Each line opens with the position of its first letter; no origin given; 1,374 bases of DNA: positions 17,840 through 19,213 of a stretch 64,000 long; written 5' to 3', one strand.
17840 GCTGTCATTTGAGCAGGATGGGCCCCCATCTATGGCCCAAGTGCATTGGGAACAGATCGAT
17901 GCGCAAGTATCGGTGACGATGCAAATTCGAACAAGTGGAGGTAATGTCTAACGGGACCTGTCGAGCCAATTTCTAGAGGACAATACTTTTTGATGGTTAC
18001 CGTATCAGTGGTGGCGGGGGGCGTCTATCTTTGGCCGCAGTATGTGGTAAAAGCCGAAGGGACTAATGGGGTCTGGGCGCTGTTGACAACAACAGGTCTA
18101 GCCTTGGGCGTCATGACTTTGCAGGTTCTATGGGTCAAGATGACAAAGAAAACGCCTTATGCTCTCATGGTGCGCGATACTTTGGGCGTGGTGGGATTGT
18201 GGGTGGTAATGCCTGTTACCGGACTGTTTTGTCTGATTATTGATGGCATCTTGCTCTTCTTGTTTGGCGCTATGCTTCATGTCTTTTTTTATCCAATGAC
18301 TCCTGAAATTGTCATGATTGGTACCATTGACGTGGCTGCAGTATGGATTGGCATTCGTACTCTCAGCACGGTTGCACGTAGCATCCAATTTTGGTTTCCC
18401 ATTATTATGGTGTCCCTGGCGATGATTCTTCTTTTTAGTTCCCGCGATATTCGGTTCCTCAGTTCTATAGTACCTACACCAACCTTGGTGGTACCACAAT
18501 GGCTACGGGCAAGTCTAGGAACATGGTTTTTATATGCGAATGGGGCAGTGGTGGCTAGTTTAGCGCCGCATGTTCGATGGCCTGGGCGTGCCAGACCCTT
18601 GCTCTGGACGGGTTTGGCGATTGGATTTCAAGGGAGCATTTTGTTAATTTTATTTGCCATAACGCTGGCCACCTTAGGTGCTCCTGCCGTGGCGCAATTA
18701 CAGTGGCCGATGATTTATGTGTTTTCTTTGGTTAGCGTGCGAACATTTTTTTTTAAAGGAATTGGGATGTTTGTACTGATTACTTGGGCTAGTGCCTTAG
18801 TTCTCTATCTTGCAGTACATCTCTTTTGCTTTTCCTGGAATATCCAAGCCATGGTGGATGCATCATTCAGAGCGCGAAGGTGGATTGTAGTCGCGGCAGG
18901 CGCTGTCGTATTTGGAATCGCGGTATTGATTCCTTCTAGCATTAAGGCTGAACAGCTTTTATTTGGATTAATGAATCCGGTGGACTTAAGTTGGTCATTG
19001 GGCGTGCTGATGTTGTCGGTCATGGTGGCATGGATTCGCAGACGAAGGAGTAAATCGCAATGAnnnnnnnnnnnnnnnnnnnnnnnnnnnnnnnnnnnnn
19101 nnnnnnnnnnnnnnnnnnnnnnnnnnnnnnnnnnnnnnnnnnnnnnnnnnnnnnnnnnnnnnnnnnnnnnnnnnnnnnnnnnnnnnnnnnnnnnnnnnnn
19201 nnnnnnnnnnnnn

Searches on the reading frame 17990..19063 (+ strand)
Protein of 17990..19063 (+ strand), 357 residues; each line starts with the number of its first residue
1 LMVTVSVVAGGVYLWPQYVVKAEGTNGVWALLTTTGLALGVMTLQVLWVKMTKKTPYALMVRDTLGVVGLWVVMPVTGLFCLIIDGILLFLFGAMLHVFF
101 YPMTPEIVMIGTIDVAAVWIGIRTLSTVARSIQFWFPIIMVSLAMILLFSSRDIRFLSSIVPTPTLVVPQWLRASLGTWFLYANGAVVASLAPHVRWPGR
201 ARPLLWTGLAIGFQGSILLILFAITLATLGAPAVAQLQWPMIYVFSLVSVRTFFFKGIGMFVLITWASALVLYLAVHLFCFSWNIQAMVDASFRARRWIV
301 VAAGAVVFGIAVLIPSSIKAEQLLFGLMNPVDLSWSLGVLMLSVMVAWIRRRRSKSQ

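Call 3: search_protein_families(library=pfam, proteins=[window:17990-19063:+], max_evalue=0.01)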
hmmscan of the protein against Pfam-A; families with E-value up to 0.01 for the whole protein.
window:17990-19063:+ (357 aa): 1 family
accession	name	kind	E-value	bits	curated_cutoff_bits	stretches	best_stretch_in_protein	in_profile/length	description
PF03845.19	Spore_permease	-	8.5e-13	48.3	23.4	1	2-310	10-311/321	Spore germination protein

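Call 4: search_protein_families(library=ncbifam, proteins=[window:17990-19063:+], max_evalue=0.01)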
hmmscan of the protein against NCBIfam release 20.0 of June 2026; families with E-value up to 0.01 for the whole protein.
window:17990-19063:+ (357 aa): 1 family
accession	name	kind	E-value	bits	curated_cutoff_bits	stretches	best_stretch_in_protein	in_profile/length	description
TIGR00912.1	2A0309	subfamily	4.9e-14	52.5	139.55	1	2-353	12-355/357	endospore germination permease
